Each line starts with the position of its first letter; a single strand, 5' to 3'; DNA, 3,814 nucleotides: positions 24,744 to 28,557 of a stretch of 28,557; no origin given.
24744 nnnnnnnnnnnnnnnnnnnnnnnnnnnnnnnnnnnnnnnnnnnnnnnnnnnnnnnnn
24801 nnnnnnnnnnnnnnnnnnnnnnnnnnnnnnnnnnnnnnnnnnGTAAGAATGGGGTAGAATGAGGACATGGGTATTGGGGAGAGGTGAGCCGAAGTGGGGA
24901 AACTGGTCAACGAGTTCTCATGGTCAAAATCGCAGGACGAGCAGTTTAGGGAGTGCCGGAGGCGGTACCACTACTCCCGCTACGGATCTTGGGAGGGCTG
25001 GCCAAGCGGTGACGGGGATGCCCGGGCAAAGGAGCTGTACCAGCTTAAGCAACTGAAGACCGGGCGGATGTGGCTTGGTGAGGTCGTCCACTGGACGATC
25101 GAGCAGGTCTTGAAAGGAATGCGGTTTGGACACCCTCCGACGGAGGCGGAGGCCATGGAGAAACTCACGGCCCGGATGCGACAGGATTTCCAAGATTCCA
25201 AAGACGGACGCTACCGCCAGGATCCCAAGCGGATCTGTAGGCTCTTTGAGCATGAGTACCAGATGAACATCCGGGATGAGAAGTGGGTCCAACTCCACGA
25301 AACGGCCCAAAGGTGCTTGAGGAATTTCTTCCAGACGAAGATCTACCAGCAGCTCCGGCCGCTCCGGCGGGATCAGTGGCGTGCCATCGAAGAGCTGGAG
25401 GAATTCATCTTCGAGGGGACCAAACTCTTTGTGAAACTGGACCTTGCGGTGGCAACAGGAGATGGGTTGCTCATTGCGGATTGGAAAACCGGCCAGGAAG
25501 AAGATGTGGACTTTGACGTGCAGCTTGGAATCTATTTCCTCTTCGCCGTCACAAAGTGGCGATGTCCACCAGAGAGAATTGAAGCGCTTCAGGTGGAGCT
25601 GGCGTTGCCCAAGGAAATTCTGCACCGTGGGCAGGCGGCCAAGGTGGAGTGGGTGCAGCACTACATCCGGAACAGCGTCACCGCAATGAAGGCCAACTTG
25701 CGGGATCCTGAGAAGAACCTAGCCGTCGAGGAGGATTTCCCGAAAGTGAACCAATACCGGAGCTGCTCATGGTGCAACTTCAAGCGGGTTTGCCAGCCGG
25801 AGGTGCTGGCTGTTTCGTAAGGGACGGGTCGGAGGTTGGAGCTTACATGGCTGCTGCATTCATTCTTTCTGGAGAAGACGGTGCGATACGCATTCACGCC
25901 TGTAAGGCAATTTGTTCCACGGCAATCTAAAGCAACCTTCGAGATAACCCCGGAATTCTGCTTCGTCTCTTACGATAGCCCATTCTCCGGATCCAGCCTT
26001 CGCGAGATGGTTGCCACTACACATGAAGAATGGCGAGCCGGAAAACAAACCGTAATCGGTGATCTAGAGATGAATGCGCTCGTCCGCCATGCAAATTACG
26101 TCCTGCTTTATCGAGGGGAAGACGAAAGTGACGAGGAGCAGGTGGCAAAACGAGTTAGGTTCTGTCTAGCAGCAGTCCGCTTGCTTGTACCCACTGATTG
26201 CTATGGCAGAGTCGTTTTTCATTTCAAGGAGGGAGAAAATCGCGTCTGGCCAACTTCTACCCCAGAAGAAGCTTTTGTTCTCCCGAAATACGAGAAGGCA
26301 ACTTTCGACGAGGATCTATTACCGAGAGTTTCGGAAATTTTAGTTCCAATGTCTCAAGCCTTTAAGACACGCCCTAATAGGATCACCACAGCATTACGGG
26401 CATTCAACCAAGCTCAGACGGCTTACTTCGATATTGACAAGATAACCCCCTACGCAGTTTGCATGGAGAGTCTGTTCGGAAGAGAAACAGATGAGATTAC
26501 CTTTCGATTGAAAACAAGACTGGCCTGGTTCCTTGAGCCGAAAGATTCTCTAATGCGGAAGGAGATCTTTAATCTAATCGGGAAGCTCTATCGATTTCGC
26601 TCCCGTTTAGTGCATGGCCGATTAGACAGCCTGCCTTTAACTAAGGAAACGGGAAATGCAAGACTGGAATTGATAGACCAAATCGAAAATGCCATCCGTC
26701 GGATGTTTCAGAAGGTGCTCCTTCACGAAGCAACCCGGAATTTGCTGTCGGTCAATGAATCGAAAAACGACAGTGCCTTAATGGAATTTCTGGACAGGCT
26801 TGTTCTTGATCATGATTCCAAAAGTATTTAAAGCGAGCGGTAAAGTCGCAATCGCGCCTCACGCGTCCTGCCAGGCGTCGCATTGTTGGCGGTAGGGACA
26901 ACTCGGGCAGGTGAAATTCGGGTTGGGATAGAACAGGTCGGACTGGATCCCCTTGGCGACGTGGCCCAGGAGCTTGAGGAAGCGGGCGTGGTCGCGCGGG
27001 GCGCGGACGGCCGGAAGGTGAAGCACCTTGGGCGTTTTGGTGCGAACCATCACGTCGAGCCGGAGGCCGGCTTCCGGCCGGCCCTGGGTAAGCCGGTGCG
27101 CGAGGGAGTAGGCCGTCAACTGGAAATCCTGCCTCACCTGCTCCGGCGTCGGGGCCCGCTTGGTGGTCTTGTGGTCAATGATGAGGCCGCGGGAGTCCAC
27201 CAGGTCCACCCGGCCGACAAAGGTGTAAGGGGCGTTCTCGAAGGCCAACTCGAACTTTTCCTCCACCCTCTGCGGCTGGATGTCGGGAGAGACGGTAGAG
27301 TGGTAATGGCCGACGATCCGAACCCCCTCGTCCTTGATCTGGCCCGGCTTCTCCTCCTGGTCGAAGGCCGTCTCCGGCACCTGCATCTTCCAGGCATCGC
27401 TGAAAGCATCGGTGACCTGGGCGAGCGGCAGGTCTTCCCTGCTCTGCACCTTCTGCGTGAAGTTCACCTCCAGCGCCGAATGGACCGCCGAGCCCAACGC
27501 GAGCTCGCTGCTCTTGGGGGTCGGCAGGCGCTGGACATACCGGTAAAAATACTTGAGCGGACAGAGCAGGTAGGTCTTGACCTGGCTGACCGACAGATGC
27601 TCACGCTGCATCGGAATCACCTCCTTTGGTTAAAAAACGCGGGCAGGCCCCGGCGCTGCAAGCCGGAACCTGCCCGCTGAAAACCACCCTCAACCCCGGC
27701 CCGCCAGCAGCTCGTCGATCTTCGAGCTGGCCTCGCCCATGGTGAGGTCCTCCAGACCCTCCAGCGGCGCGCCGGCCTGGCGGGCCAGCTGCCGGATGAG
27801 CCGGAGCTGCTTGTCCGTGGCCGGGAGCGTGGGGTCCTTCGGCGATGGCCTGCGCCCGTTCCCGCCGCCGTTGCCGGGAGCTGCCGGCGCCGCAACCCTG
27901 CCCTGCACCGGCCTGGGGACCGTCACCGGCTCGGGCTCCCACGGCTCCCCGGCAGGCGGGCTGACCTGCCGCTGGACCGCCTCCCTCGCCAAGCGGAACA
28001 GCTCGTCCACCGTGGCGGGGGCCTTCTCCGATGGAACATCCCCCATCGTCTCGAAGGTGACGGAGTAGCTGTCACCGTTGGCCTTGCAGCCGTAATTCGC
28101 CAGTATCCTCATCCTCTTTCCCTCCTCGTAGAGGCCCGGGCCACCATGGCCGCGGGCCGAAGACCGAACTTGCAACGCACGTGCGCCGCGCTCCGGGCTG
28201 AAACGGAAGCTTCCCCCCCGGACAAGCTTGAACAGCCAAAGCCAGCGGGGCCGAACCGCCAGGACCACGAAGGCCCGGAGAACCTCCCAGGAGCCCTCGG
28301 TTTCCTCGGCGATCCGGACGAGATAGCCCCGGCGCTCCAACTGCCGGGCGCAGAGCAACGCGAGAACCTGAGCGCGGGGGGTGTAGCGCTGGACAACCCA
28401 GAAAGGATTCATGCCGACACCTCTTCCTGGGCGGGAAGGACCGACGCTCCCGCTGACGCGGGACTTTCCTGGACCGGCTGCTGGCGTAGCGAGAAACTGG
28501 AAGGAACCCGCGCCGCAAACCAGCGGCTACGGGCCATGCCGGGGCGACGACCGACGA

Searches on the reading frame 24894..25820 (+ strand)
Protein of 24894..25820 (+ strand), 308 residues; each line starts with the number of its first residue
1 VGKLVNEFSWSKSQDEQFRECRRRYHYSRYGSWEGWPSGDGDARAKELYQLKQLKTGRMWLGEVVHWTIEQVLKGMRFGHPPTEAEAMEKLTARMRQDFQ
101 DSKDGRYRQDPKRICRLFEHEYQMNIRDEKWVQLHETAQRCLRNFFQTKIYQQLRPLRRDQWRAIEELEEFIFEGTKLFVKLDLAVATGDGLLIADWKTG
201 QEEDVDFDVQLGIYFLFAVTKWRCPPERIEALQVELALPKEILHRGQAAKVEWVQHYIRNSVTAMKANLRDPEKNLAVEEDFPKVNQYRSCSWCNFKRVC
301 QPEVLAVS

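Call 7: search_protein_families(library=pfam, proteins=[window:24894-25820:+], max_evalue=0.01)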
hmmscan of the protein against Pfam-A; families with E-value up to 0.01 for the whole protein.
window:24894-25820:+ (308 aa): 1 family
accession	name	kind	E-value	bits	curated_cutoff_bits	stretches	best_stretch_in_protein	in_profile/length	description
PF12705.13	PDDEXK_1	-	4.5e-17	63.2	22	1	9-301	1-247/247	PD-(D/E)XK nuclease superfamily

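Call 40: search_protein_families(library=padloc, proteins=[window:24894-25820:+], max_evalue=0.05)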
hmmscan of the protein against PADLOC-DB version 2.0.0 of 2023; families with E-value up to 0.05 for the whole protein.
window:24894-25820:+ (308 aa): 9 families
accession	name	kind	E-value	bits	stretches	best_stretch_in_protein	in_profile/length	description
PDLC02406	Aga_Cas4-like_Nuc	-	1.2e-19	69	1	9-303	2-306/308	Class II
PDLC02410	Aga_Cas4-like_Nuc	-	2.5e-15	55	1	10-301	3-251/255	Class II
PDLC01250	Cas4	-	2.2e-05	22.8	1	133-301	36-168/168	"CAS-I,CAS-II,CAS-III,CAS-IV,CAS-V,CAS-VI; acquisition_associated"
PDLC00943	Cas4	-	0.00069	17.6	1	150-302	38-180/180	CRISPR-associated protein Cas4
PDLC02051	Cas10b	-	0.0062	13.8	1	13-67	228-278/479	-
PDLC01447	Cas4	-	0.014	13.8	1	278-303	135-160/161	"CAS-I,CAS-II,CAS-III,CAS-IV,CAS-V,CAS-VI; acquisition_associated"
PDLC00059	DruK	-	0.019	12.2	1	175-303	123-237/326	PD-(D/E)XK nuclease superfamily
PDLC01611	Cas4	-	0.02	13.2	0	157-301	53-157/158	"CAS-I,CAS-II,CAS-III,CAS-IV,CAS-V,CAS-VI; acquisition_associated"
PDLC02824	DpdD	-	0.028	10.3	1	218-273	361-415/753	DpdD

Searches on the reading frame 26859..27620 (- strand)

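Call 7: search_protein_families(library=pfam, proteins=[window:26859-27620:-], max_evalue=0.01)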
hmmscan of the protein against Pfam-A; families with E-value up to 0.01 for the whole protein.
window:26859-27620:- (253 aa): 3 families
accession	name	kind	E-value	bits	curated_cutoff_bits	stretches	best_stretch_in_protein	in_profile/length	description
PF12705.13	PDDEXK_1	-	2.7e-35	123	22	1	8-248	1-247/247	PD-(D/E)XK nuclease superfamily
PF12684.13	DUF3799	-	1.8e-05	25.1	26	1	10-156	1-132/233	PDDEXK-like domain of unknown function (DUF3799)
PF09810.15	Exo5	-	0.00015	21.8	25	1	6-60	11-65/367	Exonuclease V - a 5' deoxyribonuclease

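Call 40: search_protein_families(library=padloc, proteins=[window:26859-27620:-], max_evalue=0.05)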
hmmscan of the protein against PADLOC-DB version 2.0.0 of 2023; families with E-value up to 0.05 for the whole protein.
window:26859-27620:- (253 aa): 10 families
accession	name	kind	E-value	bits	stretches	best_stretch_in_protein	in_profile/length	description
PDLC00943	Cas4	-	2.1e-13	48.6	2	10-60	2-55/180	CRISPR-associated protein Cas4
PDLC01250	Cas4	-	4.2e-13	47.9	2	118-247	50-167/168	"CAS-I,CAS-II,CAS-III,CAS-IV,CAS-V,CAS-VI; acquisition_associated"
PDLC01447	Cas4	-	3.2e-11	42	1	8-249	4-159/161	"CAS-I,CAS-II,CAS-III,CAS-IV,CAS-V,CAS-VI; acquisition_associated"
PDLC00944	Cas4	-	5.2e-10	37.8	2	10-55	2-47/177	Cas4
PDLC00060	DruK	-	1.4e-06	25.9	1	124-253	133-265/347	PD-(D/E)XK nuclease superfamily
PDLC00059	DruK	-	5.8e-06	23.7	1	7-249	7-236/326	PD-(D/E)XK nuclease superfamily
PDLC02083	Cas4_II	-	2.5e-05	22.8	0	9-63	2-56/186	-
PDLC02034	Cas4d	-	0.003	15.2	1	5-55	2-51/192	-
PDLC01611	Cas4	-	0.0098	14.2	0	11-59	2-49/158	"CAS-I,CAS-II,CAS-III,CAS-IV,CAS-V,CAS-VI; acquisition_associated"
PDLC02035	Cas4d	-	0.011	13.3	0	5-29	2-26/196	-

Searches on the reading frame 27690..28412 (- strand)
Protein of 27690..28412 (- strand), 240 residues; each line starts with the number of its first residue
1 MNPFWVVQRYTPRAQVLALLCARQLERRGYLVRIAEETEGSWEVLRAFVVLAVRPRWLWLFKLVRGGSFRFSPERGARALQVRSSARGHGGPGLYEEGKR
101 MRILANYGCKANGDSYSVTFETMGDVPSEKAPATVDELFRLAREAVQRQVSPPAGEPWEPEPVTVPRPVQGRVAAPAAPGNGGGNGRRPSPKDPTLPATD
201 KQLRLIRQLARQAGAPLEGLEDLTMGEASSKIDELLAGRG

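Call 7: search_protein_families(library=pfam, proteins=[window:27690-28412:-], max_evalue=0.01)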
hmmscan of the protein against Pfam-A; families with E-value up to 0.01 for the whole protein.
window:27690-28412:- (240 aa): 1 family
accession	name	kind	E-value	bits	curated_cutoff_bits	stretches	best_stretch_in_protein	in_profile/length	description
PF11272.13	DUF3072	-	0.00023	21.4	27.5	1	197-236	14-51/56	Protein of unknown function (DUF3072)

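Call 40: search_protein_families(library=padloc, proteins=[window:27690-28412:-], max_evalue=0.05)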
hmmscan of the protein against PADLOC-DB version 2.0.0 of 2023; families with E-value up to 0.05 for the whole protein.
window:27690-28412:- (240 aa): 0 families
